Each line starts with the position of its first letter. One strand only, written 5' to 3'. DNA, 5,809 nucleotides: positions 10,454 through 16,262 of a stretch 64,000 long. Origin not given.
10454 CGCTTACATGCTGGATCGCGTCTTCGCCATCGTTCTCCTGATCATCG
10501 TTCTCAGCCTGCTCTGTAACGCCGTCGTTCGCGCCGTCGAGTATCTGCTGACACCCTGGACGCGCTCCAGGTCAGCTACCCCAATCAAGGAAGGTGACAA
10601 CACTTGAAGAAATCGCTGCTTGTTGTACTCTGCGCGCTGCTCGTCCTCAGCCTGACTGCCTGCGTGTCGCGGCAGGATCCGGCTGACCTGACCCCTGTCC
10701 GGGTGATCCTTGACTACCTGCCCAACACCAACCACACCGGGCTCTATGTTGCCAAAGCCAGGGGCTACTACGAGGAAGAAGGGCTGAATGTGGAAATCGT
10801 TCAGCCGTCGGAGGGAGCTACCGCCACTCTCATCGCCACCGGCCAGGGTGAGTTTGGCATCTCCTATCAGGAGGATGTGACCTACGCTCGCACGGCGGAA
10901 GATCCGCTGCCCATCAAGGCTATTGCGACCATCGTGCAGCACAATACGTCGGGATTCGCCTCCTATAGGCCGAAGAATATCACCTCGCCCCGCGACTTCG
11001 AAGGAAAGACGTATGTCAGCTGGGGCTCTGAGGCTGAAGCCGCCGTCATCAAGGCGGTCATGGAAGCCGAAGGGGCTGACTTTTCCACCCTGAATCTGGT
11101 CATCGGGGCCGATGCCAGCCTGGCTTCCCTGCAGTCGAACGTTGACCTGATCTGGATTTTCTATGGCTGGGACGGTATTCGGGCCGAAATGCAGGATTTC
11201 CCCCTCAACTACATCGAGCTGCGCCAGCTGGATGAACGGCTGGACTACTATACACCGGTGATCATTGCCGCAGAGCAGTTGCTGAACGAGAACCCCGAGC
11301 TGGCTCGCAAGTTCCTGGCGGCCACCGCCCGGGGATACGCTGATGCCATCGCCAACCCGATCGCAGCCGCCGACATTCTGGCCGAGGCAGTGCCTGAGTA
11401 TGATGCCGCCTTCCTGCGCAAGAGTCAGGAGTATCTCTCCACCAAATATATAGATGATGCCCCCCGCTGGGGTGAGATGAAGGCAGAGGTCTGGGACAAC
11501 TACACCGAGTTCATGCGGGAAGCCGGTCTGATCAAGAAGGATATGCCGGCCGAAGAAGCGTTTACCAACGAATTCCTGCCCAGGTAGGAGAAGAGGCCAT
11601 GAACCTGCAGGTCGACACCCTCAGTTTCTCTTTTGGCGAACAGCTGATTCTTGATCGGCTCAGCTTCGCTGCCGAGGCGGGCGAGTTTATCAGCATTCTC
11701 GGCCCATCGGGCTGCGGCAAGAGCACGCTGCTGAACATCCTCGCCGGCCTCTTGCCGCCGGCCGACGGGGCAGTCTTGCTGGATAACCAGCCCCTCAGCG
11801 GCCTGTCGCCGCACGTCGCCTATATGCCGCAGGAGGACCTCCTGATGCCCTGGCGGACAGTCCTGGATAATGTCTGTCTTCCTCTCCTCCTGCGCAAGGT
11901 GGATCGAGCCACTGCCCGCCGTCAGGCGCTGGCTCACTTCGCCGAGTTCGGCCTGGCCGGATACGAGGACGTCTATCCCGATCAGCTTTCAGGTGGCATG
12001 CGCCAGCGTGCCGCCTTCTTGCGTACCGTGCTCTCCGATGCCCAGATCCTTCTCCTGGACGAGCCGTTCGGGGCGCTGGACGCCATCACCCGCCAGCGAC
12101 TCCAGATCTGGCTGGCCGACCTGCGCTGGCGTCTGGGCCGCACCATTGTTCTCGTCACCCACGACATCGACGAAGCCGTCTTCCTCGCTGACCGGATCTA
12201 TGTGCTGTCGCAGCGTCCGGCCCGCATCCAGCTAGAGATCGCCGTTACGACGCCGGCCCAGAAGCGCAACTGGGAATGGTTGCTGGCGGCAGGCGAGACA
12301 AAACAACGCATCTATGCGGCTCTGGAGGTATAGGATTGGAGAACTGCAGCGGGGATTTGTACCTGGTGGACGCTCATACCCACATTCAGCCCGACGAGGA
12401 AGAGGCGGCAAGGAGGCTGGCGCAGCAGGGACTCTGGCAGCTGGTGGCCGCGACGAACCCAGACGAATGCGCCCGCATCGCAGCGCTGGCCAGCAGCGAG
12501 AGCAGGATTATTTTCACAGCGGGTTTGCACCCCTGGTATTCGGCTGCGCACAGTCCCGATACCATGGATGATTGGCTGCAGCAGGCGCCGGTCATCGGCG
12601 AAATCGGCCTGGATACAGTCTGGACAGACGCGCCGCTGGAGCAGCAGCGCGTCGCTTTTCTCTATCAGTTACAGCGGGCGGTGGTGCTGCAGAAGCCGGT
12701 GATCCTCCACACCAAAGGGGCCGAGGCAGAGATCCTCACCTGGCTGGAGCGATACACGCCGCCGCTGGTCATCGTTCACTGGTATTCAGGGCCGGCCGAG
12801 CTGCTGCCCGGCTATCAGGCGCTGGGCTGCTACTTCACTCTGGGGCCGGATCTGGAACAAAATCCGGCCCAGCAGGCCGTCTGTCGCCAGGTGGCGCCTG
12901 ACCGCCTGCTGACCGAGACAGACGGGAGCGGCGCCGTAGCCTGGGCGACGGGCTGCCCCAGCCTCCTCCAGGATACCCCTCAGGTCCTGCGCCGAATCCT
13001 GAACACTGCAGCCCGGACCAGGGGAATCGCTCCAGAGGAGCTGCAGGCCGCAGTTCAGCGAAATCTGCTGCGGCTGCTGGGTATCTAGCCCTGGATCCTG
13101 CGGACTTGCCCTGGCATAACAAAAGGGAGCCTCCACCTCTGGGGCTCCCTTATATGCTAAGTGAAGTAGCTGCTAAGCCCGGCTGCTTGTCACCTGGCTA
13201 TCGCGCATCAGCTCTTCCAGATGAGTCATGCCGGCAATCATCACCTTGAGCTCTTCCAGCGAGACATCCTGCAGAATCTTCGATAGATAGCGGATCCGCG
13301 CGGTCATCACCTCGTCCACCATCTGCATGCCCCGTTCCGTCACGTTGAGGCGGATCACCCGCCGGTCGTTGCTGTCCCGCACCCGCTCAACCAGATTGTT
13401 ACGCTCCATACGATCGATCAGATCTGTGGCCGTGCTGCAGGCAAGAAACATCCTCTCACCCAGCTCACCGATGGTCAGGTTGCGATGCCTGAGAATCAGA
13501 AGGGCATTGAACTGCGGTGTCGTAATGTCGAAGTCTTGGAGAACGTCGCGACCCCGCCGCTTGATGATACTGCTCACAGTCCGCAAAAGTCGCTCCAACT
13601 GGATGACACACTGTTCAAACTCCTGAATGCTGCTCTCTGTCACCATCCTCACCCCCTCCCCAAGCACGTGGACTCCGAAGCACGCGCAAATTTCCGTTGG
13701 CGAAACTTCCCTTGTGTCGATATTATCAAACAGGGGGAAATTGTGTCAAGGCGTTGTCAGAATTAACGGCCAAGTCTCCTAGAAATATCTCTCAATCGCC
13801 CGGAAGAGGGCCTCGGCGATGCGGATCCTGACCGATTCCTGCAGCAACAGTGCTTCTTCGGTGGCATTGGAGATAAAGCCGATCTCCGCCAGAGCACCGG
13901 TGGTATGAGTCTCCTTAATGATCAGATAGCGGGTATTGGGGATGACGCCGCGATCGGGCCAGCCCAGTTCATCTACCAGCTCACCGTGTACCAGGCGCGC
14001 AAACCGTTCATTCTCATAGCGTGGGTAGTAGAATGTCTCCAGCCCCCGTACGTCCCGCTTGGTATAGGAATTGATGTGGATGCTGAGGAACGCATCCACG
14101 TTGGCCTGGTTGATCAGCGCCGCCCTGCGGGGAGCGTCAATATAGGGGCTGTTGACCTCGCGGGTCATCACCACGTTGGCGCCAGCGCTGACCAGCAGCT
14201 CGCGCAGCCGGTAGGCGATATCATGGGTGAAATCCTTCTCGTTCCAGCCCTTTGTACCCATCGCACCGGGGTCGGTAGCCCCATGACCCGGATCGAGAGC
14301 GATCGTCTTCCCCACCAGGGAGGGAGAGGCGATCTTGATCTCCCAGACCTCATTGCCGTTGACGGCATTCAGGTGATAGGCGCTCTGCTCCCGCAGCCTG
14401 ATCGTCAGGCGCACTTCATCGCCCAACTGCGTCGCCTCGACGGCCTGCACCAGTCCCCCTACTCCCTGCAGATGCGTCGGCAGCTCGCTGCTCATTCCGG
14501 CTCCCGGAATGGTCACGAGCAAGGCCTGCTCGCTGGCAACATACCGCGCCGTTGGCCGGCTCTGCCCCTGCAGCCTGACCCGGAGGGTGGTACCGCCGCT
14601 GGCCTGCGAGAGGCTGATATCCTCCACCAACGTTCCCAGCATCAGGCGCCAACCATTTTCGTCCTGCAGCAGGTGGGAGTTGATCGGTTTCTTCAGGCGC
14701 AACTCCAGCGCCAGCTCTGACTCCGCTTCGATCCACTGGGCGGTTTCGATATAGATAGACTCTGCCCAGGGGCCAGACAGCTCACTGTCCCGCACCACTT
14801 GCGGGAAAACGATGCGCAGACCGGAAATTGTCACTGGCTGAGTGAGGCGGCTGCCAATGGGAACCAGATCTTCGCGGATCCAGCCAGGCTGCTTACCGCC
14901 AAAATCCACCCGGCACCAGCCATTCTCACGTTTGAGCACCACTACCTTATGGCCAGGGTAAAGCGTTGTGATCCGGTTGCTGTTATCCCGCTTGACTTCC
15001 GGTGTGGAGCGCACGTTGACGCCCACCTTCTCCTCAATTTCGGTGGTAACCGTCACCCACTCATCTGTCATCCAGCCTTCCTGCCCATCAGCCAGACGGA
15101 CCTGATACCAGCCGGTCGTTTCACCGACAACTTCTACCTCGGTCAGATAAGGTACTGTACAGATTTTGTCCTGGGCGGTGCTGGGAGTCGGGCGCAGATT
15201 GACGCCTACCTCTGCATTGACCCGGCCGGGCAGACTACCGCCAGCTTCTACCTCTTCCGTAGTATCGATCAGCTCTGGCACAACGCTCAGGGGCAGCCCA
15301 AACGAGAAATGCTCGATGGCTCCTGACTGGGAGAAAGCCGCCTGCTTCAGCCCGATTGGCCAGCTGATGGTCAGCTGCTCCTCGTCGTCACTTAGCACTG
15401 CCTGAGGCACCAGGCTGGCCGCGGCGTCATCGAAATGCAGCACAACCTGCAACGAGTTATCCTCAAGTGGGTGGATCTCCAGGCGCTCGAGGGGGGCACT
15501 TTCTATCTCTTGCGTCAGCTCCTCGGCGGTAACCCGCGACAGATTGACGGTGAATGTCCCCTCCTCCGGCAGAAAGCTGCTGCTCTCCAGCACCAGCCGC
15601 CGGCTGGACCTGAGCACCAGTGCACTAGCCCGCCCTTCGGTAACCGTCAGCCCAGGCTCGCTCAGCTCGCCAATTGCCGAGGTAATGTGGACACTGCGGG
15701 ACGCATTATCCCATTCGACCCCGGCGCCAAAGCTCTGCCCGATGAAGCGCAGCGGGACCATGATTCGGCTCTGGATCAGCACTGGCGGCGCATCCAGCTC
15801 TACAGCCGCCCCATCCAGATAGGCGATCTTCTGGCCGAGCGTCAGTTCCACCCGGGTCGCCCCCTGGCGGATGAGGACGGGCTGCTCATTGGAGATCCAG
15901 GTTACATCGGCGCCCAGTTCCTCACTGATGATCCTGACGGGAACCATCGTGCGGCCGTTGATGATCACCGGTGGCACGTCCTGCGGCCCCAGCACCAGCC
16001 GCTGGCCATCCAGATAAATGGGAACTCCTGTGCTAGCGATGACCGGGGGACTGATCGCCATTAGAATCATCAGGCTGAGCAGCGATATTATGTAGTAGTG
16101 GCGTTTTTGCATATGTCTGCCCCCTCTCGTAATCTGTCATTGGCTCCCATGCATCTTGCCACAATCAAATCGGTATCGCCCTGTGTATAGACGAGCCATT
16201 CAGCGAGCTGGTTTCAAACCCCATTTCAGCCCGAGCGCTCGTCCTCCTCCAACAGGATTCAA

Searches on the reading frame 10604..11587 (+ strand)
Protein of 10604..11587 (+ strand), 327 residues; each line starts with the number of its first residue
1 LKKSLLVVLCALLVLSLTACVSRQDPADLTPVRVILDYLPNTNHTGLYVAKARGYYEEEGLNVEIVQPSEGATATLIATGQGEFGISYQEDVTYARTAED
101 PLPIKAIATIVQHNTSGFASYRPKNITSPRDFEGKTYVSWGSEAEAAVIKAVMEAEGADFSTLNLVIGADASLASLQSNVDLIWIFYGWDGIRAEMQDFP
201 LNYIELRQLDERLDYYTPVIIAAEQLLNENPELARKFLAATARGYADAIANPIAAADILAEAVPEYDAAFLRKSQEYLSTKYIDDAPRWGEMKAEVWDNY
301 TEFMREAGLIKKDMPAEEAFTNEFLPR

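Call 12: search_protein_families(library=pfam, proteins=[window:10604-11587:+])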
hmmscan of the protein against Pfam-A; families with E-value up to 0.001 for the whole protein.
window:10604-11587:+ (327 aa): 1 family
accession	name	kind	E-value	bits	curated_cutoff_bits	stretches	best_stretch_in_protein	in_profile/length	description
PF09084.16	NMT1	-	3e-64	217.3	20.5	1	41-254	1-215/216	NMT1/THI5 like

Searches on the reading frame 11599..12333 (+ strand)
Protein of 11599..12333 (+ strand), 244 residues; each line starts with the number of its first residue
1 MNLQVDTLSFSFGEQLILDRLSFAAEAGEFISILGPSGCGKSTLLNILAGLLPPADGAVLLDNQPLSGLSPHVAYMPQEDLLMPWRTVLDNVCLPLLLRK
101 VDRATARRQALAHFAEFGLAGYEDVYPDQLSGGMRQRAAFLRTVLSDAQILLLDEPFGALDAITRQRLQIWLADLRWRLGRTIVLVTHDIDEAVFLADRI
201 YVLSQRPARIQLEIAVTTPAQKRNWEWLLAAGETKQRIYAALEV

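Call 12: search_protein_families(library=pfam, proteins=[window:11599-12333:+])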
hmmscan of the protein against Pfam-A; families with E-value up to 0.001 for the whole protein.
window:11599-12333:+ (244 aa): 4 families
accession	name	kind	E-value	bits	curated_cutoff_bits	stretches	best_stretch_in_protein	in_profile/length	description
PF00005.33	ABC_tran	-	1.5e-30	107.1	25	1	18-157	1-136/137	ABC transporter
PF13304.12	AAA_21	-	3.6e-06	27.7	27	0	113-189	221-299/304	AAA domain, putative AbiEii toxin, Type IV TA system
PF20703.3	nSTAND1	-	0.00012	22.3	27.1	1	12-62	17-60/379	Novel STAND NTPase 1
PF13191.12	AAA_16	-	0.00015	22.7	32.6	1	19-144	14-124/167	AAA ATPase domain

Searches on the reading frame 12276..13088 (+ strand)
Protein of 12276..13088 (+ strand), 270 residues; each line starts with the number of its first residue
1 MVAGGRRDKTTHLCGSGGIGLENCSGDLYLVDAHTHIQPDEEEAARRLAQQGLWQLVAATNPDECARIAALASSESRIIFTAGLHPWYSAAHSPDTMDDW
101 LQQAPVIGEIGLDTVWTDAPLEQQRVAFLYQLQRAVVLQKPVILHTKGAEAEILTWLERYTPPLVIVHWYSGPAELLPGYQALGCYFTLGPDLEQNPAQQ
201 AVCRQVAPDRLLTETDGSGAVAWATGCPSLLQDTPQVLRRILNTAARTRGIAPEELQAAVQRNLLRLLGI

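Call 12: search_protein_families(library=pfam, proteins=[window:12276-13088:+])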
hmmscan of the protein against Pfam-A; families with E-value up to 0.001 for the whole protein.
window:12276-13088:+ (270 aa): 1 family
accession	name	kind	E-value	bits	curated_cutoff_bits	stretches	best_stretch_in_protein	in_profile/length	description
PF01026.27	TatD_DNase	-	1.3e-41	143.1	27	1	31-268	1-252/253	TatD related DNase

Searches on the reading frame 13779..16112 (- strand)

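Call 12: search_protein_families(library=pfam, proteins=[window:13779-16112:-])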
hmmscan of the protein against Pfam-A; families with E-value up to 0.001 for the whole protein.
window:13779-16112:- (777 aa): 7 families
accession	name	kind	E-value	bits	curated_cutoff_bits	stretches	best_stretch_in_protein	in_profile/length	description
PF01520.23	Amidase_3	-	5.9e-44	150.6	27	1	604-774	1-173/174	N-acetylmuramoyl-L-alanine amidase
PF07833.16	Cu_amine_oxidN1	-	6e-35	119.9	24.2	1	35-143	3-108/108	Copper amine oxidase N-terminal domain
PF08239.17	SH3_3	-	1.9e-22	79.6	27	2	303-352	2-52/54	Bacterial SH3 domain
PF06347.19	SH3_4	-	3.1e-10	40.1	24.1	2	362-416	2-53/56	Bacterial SH3 domain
PF11741.13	AMIN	-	8.6e-09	35.8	20.5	1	499-588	2-95/101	AMIN domain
PF18348.7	SH3_16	-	8e-06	26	25.8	0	325-349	20-45/49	Bacterial dipeptidyl-peptidase Sh3 domain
PF23795.1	SH3_YKFC_2nd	-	2.5e-05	24.4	27.4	1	314-355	15-56/57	YKFC SH3b2 domain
